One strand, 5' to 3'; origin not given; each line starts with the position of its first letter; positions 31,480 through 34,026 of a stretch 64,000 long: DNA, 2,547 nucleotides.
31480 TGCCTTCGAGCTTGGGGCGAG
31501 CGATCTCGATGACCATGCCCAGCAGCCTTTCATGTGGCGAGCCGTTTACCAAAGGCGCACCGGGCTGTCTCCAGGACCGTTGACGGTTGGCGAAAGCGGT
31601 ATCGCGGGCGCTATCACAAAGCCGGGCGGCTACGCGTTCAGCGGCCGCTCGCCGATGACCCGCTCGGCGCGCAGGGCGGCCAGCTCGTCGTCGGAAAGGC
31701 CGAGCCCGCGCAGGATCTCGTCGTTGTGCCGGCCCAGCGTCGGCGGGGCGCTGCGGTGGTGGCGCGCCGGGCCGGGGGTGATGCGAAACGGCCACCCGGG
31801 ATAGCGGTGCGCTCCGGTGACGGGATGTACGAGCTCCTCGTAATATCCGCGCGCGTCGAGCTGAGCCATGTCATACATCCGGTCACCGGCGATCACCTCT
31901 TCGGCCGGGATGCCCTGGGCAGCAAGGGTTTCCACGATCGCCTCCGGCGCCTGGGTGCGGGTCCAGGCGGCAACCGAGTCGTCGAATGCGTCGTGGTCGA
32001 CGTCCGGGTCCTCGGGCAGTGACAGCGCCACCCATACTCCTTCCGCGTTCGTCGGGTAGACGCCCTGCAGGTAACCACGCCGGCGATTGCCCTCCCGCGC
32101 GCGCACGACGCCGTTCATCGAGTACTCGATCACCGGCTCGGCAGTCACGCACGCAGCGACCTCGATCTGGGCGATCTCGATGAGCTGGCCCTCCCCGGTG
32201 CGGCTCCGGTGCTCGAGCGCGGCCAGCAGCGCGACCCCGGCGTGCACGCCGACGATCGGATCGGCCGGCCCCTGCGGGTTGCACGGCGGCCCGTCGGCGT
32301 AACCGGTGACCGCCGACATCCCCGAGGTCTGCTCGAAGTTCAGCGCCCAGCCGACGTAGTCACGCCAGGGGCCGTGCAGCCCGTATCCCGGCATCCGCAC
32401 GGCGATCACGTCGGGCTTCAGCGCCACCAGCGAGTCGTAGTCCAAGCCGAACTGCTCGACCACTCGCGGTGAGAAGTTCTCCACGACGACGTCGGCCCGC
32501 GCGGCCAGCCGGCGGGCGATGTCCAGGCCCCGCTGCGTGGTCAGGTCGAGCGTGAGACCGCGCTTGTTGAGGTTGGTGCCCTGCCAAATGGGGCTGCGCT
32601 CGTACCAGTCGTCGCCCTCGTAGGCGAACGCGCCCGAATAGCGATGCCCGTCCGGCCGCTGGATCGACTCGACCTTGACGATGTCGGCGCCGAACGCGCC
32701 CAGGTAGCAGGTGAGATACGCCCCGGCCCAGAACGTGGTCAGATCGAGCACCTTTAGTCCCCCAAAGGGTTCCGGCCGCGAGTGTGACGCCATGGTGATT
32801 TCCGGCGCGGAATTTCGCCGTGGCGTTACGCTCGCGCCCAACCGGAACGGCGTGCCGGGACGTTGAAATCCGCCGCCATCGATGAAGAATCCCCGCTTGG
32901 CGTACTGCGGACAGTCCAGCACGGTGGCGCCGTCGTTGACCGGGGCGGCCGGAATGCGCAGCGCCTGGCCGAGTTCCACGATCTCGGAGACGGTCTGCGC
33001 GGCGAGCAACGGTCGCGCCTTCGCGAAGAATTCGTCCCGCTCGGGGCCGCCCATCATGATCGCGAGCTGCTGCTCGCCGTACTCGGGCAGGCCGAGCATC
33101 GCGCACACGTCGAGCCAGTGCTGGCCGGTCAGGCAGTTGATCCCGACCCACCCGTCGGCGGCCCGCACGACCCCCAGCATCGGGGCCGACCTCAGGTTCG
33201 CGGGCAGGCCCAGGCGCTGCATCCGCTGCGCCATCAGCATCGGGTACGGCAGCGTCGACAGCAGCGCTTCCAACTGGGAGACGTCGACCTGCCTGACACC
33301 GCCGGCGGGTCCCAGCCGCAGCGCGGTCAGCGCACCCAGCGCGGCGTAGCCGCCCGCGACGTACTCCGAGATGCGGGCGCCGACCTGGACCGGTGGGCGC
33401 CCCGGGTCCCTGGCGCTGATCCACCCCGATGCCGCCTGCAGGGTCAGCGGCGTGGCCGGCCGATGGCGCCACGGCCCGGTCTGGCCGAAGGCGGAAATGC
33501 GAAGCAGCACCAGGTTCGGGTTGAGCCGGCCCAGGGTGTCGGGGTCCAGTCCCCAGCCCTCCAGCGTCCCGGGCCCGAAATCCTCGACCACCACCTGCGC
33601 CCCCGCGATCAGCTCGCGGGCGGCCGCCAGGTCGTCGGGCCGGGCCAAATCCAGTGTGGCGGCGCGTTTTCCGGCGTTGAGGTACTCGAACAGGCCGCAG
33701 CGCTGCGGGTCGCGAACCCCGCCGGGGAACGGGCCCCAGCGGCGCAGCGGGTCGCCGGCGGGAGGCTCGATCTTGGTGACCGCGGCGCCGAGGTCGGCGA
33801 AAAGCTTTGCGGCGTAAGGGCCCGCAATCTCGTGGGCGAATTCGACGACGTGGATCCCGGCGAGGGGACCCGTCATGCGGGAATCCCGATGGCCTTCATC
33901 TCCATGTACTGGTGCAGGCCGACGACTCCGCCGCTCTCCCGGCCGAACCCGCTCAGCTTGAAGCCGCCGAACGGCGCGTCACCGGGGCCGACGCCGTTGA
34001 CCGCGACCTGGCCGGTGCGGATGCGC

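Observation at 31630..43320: Self-contained second igr-like side-chain degradation cluster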

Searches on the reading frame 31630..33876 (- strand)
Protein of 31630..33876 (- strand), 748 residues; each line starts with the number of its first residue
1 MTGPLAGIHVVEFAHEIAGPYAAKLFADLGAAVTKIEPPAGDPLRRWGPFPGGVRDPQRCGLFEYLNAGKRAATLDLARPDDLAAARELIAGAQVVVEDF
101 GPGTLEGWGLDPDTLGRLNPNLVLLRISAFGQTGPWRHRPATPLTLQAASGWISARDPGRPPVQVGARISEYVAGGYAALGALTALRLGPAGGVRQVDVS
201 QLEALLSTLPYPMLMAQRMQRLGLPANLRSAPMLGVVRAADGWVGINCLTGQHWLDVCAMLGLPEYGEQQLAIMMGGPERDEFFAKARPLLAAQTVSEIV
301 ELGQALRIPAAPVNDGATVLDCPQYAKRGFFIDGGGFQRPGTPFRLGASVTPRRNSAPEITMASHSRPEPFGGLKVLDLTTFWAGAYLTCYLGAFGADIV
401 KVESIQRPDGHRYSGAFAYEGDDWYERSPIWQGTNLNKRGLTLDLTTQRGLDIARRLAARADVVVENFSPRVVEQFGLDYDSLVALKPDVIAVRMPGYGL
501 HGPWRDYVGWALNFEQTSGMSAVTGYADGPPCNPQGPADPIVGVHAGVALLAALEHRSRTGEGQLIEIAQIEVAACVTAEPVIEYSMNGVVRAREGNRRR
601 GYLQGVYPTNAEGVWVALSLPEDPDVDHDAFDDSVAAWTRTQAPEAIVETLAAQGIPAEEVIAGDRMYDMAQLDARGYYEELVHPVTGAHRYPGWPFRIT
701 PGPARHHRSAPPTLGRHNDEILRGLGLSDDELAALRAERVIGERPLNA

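Call 5: search_protein_families(library=pfam, proteins=[window:31630-33876:-])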
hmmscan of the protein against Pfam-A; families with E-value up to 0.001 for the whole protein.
window:31630-33876:- (748 aa): 1 family
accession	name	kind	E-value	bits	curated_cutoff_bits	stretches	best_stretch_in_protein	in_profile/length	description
PF02515.22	CoA_transf_3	-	1.7e-157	524.7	23.3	3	5-359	1-361/366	CoA-transferase family III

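Call 6: search_protein_families(library=ncbifam, proteins=[window:31630-33876:-])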
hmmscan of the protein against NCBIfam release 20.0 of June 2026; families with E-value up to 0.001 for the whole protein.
window:31630-33876:- (748 aa): 7 families
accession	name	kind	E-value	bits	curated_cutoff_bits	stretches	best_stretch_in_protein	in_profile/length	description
NF052585.1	SucGlutTfsCaiB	equivalog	1.4e-88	297.2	750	2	3-333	6-345/394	succinate--glutarate CoA-transferase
NF041294.1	Scnl_mescCoAtase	equivalog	1.4e-78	264.7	700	2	5-333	4-339/381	succinyl-CoA:mesaconate CoA-transferase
NF003809.0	PRK05398.1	subfamily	1.1e-68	231.7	442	3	370-569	4-199/416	formyl-CoA transferase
TIGR03253.1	oxalate_frc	equivalog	4.5e-67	226.6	504.2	3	370-569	3-198/416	formyl-CoA transferase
NF008511.0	PRK11430.1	equivalog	1.2e-63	215.6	522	2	2-354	7-361/381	CoA:oxalate CoA-transferase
NF002914.1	PRK03525.1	equivalog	2.8e-30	105.5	413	2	3-333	8-338/400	L-carnitine CoA-transferase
TIGR04253.1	mesacon_CoA_iso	equivalog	3.2e-20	72.5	725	1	373-601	5-227/403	2-methylfumaryl-CoA isomerase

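Call 51: search_solved_structures(query=window:31630-33876:-, max_evalue=1e-25)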
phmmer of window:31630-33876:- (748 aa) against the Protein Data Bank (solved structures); distinct sequences matched with E-value up to 1e-25: 23.
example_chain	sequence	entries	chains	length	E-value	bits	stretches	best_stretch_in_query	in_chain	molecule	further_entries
9fn0_B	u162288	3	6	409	5.9e-43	150.5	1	371-623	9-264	Subunit of Benzylsuccinate CoA-transferase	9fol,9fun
4ed9_A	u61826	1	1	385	2.7e-39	138.4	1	3-349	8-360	CAIB/BAIF family protein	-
9fn0_A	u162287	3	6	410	4.5e-39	137.6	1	10-331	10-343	Subunit of Benzylsuccinate CoA-transferase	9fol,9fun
4hl6_A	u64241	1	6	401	2.7e-37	131.7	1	3-353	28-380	Uncharacterized protein YfdE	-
10uh_A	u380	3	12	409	9.5e-35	123.3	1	365-598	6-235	Formyl-coenzyme a transferase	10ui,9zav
2vjo_A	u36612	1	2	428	3.2e-33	118.3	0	369-572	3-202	FORMYL-COENZYME A TRANSFERASE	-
1p5h_A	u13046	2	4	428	3.4e-33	118.2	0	369-572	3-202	Formyl-coenzyme A transferase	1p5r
2vjn_A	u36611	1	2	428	4.6e-33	117.7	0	369-572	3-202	FORMYL-COENZYME A TRANSFERASE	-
2vjk_A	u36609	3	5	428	4.6e-33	117.7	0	369-572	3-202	FORMYL-COENZYME A TRANSFERASE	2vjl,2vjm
2vjp_A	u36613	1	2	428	5.8e-33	117.4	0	369-572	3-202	FORMYL-COENZYME A TRANSFERASE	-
5yit_A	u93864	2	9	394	5.8e-33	117.4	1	3-336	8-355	CoA transferase III | Uncharacterized protein Rv3272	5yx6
5yiy_A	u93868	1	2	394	7.1e-33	117.1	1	3-335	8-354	CoA transferase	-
2vjq_A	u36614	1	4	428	8e-33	116.9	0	369-572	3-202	FORMYL-COENZYME A TRANSFERASE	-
1t4c_A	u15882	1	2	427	9.9e-33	116.6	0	369-572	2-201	Formyl-CoA:oxalate CoA-transferase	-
2vjm_B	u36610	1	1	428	2.7e-32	115.2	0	369-572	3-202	FORMYL-COENZYME A TRANSFERASE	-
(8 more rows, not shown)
